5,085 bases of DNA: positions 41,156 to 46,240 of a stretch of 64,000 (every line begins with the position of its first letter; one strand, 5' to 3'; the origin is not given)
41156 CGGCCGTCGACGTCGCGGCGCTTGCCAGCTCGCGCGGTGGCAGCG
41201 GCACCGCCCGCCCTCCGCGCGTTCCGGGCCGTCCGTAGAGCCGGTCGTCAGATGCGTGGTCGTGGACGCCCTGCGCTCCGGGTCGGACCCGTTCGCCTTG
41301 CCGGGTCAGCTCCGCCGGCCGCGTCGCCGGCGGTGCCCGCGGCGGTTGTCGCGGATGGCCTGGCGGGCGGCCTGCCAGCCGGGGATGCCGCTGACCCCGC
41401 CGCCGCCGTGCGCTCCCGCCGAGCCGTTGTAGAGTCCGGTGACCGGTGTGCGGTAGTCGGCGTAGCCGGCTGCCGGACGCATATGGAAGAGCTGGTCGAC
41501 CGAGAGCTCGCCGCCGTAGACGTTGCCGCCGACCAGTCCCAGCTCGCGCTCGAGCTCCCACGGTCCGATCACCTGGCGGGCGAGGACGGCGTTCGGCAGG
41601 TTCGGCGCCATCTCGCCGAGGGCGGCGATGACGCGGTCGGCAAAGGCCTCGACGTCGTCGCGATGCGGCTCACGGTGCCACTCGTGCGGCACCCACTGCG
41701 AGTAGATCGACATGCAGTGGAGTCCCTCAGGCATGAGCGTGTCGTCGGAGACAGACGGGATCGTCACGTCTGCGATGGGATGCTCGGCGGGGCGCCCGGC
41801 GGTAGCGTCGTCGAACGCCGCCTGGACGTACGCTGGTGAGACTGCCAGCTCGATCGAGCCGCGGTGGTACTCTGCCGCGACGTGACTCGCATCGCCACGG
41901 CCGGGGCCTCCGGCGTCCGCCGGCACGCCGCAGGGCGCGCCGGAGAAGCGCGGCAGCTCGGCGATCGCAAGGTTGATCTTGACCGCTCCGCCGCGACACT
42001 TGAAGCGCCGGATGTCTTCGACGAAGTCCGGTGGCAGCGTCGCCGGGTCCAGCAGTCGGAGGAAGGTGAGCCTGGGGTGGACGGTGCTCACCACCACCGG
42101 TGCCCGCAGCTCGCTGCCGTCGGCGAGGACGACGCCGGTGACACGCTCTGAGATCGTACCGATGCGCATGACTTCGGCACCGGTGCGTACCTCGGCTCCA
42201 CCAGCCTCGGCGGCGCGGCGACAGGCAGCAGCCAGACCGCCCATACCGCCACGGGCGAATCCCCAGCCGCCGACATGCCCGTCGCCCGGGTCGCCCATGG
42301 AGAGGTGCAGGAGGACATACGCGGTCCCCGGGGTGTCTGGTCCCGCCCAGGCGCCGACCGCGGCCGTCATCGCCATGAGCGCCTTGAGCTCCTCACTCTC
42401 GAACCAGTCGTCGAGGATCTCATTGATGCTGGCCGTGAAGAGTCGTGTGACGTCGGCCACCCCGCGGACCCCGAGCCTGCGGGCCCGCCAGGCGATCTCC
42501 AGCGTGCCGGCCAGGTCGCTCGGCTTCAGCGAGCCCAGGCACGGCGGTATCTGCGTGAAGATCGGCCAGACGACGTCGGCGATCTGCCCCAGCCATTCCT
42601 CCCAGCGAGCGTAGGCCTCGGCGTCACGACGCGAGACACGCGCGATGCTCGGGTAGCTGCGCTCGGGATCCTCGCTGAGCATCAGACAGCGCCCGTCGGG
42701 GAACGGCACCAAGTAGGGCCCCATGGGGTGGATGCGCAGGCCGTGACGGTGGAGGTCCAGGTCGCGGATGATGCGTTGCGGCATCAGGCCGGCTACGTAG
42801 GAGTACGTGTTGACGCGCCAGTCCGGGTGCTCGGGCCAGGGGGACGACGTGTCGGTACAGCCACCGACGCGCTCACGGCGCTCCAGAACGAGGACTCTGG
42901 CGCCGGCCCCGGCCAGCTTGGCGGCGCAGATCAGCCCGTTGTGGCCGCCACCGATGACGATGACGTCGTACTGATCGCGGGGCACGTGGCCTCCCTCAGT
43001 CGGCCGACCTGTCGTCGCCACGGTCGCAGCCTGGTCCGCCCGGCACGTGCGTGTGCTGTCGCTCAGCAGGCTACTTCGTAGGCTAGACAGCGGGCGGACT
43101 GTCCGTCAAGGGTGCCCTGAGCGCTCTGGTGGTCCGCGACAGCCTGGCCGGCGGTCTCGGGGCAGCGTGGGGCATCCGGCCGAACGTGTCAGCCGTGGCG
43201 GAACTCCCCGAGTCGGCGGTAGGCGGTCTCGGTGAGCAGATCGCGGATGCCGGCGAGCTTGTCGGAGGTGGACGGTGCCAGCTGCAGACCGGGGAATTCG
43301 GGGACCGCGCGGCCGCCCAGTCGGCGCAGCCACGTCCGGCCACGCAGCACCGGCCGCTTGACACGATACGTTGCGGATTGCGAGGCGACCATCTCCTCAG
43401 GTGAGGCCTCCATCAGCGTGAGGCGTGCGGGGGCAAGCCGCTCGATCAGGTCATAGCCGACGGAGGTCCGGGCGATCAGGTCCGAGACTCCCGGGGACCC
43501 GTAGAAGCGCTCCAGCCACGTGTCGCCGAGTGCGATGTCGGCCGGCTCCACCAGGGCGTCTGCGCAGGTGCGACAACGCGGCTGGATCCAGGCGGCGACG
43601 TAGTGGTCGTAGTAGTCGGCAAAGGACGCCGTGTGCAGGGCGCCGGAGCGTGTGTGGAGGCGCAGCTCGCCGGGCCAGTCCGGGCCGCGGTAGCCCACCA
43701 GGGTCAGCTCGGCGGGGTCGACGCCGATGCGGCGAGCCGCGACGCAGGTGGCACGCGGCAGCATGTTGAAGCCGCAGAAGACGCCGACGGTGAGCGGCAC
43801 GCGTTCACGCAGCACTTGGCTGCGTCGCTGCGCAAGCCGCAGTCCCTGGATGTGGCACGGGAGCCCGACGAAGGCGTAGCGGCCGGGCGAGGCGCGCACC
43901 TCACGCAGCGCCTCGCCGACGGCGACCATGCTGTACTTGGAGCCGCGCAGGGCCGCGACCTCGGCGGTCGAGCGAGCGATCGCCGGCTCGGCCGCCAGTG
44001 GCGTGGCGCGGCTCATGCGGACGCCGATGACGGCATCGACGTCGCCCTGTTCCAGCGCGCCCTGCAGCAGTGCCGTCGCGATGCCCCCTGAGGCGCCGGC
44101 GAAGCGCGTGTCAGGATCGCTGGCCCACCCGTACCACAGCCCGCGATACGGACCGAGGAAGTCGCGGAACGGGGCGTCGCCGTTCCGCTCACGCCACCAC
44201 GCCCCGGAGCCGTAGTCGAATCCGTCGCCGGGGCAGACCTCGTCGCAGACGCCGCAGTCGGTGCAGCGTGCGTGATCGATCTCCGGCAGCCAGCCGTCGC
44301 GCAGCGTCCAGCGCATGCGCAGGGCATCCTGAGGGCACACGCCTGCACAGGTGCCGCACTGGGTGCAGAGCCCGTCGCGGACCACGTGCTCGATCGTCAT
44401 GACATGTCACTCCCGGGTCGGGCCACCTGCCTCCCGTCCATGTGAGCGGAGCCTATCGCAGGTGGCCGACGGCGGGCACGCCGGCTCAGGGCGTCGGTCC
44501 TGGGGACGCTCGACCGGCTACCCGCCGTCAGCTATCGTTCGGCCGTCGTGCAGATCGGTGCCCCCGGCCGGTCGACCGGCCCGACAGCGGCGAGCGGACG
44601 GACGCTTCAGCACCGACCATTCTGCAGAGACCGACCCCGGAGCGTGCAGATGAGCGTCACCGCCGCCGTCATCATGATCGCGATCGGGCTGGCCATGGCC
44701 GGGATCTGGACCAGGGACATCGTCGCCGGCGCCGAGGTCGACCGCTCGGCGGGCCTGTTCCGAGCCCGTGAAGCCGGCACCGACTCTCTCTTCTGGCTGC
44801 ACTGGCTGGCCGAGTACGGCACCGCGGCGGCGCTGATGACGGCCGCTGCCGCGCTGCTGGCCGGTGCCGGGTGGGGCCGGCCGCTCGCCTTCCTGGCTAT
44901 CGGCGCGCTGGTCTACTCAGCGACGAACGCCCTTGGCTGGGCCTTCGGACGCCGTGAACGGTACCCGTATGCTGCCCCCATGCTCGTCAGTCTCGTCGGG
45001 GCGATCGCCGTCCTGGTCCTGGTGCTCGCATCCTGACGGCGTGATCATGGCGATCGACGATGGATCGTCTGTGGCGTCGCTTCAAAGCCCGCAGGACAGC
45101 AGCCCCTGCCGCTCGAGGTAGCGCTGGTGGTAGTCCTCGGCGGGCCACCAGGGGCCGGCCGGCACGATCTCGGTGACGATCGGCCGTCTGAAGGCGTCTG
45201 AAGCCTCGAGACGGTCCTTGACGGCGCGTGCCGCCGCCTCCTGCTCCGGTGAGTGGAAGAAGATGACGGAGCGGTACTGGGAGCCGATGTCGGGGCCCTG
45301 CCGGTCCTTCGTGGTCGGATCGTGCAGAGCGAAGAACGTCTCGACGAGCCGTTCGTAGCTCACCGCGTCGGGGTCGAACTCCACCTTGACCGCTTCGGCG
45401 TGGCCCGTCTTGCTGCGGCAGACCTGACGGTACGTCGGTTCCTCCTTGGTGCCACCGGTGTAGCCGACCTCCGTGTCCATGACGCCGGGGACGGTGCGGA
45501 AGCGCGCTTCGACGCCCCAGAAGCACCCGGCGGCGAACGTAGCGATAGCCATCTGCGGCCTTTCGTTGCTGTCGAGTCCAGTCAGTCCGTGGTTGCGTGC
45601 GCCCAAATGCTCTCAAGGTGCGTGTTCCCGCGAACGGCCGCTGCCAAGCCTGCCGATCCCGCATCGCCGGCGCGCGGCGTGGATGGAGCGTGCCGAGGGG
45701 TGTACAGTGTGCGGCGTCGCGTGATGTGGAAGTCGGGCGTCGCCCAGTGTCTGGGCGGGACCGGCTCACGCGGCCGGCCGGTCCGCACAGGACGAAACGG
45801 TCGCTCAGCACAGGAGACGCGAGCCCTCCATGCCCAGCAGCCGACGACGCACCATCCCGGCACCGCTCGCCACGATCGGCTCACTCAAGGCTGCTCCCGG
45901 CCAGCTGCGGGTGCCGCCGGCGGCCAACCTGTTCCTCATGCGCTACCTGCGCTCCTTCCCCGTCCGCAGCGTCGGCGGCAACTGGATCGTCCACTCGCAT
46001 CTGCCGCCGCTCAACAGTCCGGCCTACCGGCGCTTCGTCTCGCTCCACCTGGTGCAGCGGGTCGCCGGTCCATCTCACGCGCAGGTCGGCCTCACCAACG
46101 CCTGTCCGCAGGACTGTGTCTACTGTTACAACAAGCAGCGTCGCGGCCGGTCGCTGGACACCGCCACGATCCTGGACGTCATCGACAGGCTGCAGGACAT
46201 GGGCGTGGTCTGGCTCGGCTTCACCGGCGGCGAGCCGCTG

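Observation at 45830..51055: Compact operon: membrane-anchored radical-SAM/SPASM enzyme, Cys-domain + GMC-type flavoprotein, MFS transporter, bracketed by msrA and msrB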

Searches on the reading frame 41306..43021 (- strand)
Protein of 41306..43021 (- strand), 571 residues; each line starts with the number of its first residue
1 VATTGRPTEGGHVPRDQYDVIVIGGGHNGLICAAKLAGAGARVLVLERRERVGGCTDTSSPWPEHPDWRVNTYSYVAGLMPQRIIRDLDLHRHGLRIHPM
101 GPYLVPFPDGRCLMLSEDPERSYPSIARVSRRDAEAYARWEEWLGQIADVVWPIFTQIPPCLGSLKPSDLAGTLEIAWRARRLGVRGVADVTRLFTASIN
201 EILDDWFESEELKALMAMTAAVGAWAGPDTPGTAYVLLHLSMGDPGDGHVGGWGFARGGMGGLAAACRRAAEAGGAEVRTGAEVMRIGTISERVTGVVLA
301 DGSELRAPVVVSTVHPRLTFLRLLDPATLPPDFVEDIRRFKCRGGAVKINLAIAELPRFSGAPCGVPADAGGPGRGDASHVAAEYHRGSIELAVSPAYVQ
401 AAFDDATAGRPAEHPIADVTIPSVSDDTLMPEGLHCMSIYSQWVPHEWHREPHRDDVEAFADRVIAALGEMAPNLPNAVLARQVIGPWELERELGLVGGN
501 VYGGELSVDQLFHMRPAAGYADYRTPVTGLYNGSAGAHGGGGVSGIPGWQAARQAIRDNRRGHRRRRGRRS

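Call 4: search_protein_families(library=pfam, proteins=[window:41306-43021:-], max_evalue=0.01)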
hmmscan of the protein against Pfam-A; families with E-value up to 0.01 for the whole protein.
window:41306-43021:- (571 aa): 11 families
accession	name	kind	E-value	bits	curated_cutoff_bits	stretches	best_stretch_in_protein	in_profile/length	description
PF01593.30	Amino_oxidase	-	3.7e-15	56.6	19.8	2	247-343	194-282/443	Flavin containing amine oxidoreductase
PF01266.30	DAO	-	2.8e-11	44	27.9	1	19-313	1-202/353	FAD dependent oxidoreductase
PF13450.12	NAD_binding_8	-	1.9e-10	41.3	21.9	1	22-63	1-41/68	NAD(P)-binding Rossmann-like domain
PF00890.30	FAD_binding_2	-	8e-08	32.3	20.4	1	19-60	1-42/414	FAD binding domain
PF12831.13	FAD_oxidored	-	3.4e-07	30.4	27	1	19-89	1-69/416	FAD dependent oxidoreductase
PF07992.20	Pyr_redox_2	-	1.9e-06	28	26.1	1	19-53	144-178/291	Pyridine nucleotide-disulphide oxidoreductase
PF03486.20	HI0933_like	-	9.3e-06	25.7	50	1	19-53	2-36/244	HI0933-like protein Rossmann domain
PF00070.33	Pyr_redox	-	6e-05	23.9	22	1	20-53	2-35/82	Pyridine nucleotide-disulphide oxidoreductase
PF01134.28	GIDA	-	9.9e-05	22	22.1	1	19-47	1-30/391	Glucose inhibited division protein A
PF01946.23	Thi4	-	0.00031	20.5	26.2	1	18-55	18-56/235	Thi4 family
PF01494.25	FAD_binding_3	-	0.00043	20.1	22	1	18-50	2-34/349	FAD binding domain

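Call 5: search_protein_families(library=ncbifam, proteins=[window:41306-43021:-], max_evalue=0.01)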
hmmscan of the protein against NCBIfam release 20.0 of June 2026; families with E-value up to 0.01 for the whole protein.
window:41306-43021:- (571 aa): 90 families (the best 25 are shown)
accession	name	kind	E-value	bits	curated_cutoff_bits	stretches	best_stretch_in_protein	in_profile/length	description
NF045689.1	BCarotKetCrtO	equivalog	2.7e-71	240.8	1000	1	17-560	3-540/563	beta-carotene ketolase CrtO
TIGR02734.1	crtI_fam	subfamily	2.7e-25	89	238.1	2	20-323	1-280/504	phytoene desaturase family protein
TIGR02730.1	carot_isom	equivalog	8.6e-21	74.3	586.9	3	247-333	215-301/493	carotenoid isomerase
NF045637.1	carotdesatCrtDProt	equivalog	1.1e-19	70.4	580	1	20-316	1-277/485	1-hydroxycarotenoid 3,4-desaturase CrtD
NF058655.1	CrtID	equivalog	1.2e-14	54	640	2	20-56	1-37/478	bifunctional phytoene desaturase/3,4-desaturase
NF005560.0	PRK07233.1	equivalog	2.6e-12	46.3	252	2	20-58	3-41/435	hypothetical protein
TIGR02733.1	desat_CrtD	equivalog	1.2e-08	34.1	549.7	1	19-58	3-42/492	C-3',4' desaturase CrtD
NF009477.0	PRK12843.1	equivalog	2.1e-08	33.1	758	1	16-60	15-59/578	FAD-dependent oxidoreductase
NF005547.0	PRK07208.1-3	equivalog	1.7e-07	30.3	380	1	18-71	5-54/465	hypothetical protein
NF004991.0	PRK06370.1-3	subfamily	2.6e-07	29.6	620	1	13-56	31-74/509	FAD-containing oxidoreductase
NF006130.0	PRK08274.1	equivalog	3.6e-07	29.3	369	1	16-53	4-43/467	FAD-dependent tricarballylate dehydrogenase TcuA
TIGR03467.1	HpnE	equivalog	4.3e-07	29.6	283.05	1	20-55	1-36/430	hydroxysqualene dehydroxylase HpnE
TIGR00031.1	UDP-GALP_mutase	equivalog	2.6e-06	26.6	303.75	1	17-56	1-40/378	UDP-galactopyranose mutase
NF009478.0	PRK12844.1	equivalog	3.2e-06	25.8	789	1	17-59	8-50/559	3-ketosteroid-delta-1-dehydrogenase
NF009476.0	PRK12839.1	equivalog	3.3e-06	25.5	940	1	16-67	7-58/572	FAD-dependent oxidoreductase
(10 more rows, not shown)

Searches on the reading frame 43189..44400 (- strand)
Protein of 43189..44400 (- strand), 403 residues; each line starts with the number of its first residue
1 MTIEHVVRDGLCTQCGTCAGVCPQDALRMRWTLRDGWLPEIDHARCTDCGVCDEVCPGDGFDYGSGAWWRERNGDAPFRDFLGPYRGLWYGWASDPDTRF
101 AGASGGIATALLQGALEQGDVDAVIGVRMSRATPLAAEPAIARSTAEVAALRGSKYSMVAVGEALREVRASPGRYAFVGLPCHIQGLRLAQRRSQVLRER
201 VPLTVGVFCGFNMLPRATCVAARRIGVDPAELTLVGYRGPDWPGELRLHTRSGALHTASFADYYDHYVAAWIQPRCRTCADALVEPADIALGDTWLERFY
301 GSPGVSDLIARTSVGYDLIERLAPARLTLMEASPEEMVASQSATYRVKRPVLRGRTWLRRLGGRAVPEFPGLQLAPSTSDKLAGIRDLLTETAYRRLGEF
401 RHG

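Call 4: search_protein_families(library=pfam, proteins=[window:43189-44400:-], max_evalue=0.01)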
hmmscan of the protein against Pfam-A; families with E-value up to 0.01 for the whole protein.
window:43189-44400:- (403 aa): 10 families
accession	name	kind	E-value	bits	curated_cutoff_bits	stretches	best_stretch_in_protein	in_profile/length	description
PF04432.18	FrhB_FdhB_C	-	2.9e-25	89.4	23.3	1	174-325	3-139/150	Coenzyme F420 hydrogenase/dehydrogenase, beta subunit C terminus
PF04422.18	FrhB_FdhB_N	-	7.4e-21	74.5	22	1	89-165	2-77/78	Coenzyme F420 hydrogenase/dehydrogenase, beta subunit N-term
PF00037.32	Fer4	-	6.9e-09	35.6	21.1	2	7-27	3-23/24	4Fe-4S binding domain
PF12838.12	Fer4_7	-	6.1e-08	33.4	27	1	12-57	2-49/52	4Fe-4S dicluster domain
PF13187.11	Fer4_9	-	7.8e-07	29.5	27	1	12-58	2-49/52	4Fe-4S dicluster domain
PF12797.12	Fer4_2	-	2.4e-06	27.6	24.5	1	37-57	1-21/22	4Fe-4S binding domain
PF12837.12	Fer4_6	-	4.1e-06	26.9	25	1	39-57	2-20/24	4Fe-4S binding domain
PF13237.11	Fer4_10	-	3.8e-05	24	25.5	1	10-57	7-53/53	4Fe-4S dicluster domain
PF13183.11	Fer4_8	-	0.00073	20.5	27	0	45-57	4-16/68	4Fe-4S dicluster domain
PF14697.11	Fer4_21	-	0.0019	18.7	35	1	7-57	3-52/59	4Fe-4S dicluster domain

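Call 5: search_protein_families(library=ncbifam, proteins=[window:43189-44400:-], max_evalue=0.01)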
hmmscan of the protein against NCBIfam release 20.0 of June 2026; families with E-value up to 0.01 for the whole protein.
window:43189-44400:- (403 aa): 60 families (the best 25 are shown)
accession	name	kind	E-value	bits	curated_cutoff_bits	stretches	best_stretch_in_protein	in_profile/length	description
NF006807.0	PRK09325.1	subfamily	7.1e-20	71.2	269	1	82-323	4-236/283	coenzyme F420-reducing hydrogenase subunit beta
NF040616.1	F420_dehyd_FpoF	exception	7.3e-20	71.2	475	1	100-331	88-301/337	F420H2 dehydrogenase subunit FpoF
NF006808.0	PRK09326.1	equivalog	2.4e-19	69.4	444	1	101-321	90-293/341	F420H2 dehydrogenase subunit F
TIGR03289.1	frhB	equivalog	1.7e-14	53.6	331.5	1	92-324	11-234/275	coenzyme F420 hydrogenase subunit beta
NF004541.0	PRK05888.2-2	equivalog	9.9e-10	38.5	217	1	11-60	62-110/168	NADH-quinone oxidoreductase subunit NuoI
TIGR03294.1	FrhG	equivalog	3e-09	37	245.5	1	4-60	168-219/228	coenzyme F420 hydrogenase subunit gamma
TIGR02700.1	flavo_MJ0208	hypoth_equivalog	8.9e-09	34.9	251.35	1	9-67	147-200/234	dihydromethanopterin reductase (acceptor)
NF009053.0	PRK12387.1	subfamily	6.5e-08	32.5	204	1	11-58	39-87/180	formate hydrogenlyase complex iron-sulfur subunit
NF042909.1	FMH_DH_FwdF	exception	9.3e-08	31.5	375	1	6-59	221-272/336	tungsten-dependent formylmethanofuran dehydrogenase subunit FwdF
TIGR02179.1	PorD_KorD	subfamily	9.7e-08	32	60.05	1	5-59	20-70/78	2-oxoacid:acceptor oxidoreductase, delta subunit, pyruvate/2-ketoisovalerate family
TIGR01971.1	NuoI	subfamily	1.9e-07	30.7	113.05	1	11-61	43-98/121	NADH-quinone oxidoreductase, chain I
NF038196.1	ferrodoxin_EFR1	subfamily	9.7e-07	29.1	75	1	10-65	184-233/242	EFR1 family ferrodoxin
NF007013.0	PRK09477.1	equivalog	2e-06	27.1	234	1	9-64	223-277/286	quinol dehydrogenase ferredoxin subunit NapH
TIGR02163.1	napH_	subfamily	5.9e-06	26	213.05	1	10-63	201-253/255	NapH/MauN family ferredoxin-type protein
NF004543.0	PRK05888.2-5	equivalog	7.5e-06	25.6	243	1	11-60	60-114/217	NADH-quinone oxidoreductase subunit NuoI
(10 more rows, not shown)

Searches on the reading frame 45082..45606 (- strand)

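Call 4: search_protein_families(library=pfam, proteins=[window:45082-45606:-], max_evalue=0.01)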
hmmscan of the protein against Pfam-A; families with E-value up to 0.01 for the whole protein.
window:45082-45606:- (174 aa): 1 family
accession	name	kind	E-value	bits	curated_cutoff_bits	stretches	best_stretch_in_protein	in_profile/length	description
PF01625.27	PMSR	-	2.1e-64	216.8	23.7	1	22-167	2-147/153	Peptide methionine sulfoxide reductase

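Call 5: search_protein_families(library=ncbifam, proteins=[window:45082-45606:-], max_evalue=0.01)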
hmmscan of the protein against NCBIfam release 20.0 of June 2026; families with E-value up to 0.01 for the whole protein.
window:45082-45606:- (174 aa): 5 families
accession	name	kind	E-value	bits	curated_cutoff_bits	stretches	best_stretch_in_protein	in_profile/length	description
NF004042.0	PRK05550.1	equivalog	1.7e-64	217.8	330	1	16-168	131-280/293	bifunctional methionine sulfoxide reductase B/A protein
TIGR00401.1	msrA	equivalog_domain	4.4e-60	202.5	108.1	1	21-167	2-148/153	peptide-methionine (S)-S-oxide reductase MsrA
NF010625.0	PRK14018.1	equivalog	7.2e-36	123.8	522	1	24-166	203-342/521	bifunctional peptide-methionine (S)-S-oxide reductase MsrA/peptide-methionine (R)-S-oxide reductase MsrB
NF004038.0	PRK05528.1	equivalog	2.3e-25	89.5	200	1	23-166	5-139/157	peptide-methionine (S)-S-oxide reductase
NF041383.1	Trx_VPGUxxT_two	exception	2.2e-08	34.1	275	1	15-91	141-200/287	VPGUxxT family thioredoxin-like (seleno)protein, type 2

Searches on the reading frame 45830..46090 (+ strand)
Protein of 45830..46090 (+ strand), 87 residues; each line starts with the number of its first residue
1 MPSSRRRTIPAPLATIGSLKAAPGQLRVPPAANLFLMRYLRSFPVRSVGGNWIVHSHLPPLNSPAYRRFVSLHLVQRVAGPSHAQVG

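Call 27: search_protein_families(library=pfam, proteins=[window:45830-46090:+], max_evalue=10)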
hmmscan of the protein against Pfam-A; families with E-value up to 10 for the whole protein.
window:45830-46090:+ (87 aa): 0 families
